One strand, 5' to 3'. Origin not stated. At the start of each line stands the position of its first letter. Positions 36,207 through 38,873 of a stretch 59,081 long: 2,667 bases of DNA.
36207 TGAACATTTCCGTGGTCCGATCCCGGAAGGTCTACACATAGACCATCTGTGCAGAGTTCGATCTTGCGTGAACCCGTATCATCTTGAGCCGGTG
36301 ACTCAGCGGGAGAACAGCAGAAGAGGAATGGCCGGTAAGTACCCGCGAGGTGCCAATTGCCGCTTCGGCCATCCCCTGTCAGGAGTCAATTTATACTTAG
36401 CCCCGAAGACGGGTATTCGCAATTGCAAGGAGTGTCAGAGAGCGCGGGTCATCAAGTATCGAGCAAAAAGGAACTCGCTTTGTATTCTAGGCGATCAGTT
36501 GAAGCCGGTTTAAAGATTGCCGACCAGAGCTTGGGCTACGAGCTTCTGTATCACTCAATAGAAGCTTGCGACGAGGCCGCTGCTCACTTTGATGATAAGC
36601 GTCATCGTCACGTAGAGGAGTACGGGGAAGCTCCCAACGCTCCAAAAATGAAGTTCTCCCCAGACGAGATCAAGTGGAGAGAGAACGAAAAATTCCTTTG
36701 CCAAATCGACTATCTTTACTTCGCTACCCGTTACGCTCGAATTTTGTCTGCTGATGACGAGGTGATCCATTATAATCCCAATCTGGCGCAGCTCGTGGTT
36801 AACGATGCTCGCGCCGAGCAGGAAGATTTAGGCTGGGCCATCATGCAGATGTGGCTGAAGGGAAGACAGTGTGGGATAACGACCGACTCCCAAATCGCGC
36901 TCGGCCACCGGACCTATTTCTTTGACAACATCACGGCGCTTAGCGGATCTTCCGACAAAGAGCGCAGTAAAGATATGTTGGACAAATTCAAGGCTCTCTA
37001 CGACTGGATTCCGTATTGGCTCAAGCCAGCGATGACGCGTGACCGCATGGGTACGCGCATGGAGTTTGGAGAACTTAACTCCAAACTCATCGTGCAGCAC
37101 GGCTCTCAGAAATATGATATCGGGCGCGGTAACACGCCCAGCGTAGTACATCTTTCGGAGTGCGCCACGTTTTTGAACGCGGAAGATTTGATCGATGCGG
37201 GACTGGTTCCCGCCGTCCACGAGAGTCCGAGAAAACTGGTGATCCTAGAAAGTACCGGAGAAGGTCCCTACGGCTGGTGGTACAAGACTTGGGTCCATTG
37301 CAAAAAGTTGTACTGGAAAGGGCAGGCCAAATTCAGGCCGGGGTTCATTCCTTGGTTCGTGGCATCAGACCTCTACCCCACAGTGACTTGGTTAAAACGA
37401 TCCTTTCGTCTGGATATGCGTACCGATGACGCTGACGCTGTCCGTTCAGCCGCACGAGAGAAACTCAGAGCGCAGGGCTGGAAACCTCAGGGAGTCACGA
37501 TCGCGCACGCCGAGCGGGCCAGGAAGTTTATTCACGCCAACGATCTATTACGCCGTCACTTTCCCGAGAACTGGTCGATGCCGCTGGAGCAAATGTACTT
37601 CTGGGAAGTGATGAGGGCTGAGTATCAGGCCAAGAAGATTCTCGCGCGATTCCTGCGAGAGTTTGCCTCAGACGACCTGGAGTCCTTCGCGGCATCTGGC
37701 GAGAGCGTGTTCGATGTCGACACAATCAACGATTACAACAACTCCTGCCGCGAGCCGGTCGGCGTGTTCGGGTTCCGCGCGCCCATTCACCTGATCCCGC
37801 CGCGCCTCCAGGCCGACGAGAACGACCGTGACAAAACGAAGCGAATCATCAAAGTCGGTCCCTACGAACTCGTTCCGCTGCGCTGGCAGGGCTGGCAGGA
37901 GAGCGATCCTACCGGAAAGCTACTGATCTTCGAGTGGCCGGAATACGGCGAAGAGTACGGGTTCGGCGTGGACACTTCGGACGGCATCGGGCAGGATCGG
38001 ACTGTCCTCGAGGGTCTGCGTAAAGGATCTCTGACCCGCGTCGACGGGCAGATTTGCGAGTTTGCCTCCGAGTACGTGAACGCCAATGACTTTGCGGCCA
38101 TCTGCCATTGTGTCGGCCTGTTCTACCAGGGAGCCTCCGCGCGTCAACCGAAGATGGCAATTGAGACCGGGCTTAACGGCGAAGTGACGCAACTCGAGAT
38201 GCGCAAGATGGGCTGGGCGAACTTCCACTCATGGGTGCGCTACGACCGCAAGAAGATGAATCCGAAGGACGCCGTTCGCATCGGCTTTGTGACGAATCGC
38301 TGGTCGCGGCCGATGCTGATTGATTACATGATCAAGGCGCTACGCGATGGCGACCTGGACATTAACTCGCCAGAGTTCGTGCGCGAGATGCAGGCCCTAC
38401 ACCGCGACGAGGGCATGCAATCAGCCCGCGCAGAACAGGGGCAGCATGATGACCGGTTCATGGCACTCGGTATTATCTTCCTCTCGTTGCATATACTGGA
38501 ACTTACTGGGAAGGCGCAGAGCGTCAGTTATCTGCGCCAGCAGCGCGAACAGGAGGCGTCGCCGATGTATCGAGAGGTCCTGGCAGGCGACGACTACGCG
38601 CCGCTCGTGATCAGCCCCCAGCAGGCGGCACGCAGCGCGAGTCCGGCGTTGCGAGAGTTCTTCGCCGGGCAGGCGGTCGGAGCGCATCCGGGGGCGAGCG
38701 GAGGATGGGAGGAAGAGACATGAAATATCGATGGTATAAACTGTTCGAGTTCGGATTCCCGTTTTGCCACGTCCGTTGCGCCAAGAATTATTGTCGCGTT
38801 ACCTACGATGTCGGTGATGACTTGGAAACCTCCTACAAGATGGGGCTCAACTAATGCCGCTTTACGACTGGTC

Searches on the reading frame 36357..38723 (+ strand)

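Call 96: search_protein_families(library=phrogs, proteins=[window:36357-38723:+], max_evalue=0.001)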
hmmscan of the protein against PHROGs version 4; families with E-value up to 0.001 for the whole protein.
window:36357-38723:+ (788 aa): 4 families
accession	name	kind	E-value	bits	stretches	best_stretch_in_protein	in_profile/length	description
phrog_2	-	head and packaging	1.5e-11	44.8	1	166-718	282-597/807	terminase large subunit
phrog_5989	-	head and packaging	9.4e-11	42.4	1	97-274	101-265/347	terminase large subunit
phrog_38407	-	unknown function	7.8e-08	32.6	1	521-705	169-342/370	-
phrog_24361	-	head and packaging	1.1e-05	26.3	1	629-707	59-134/162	terminase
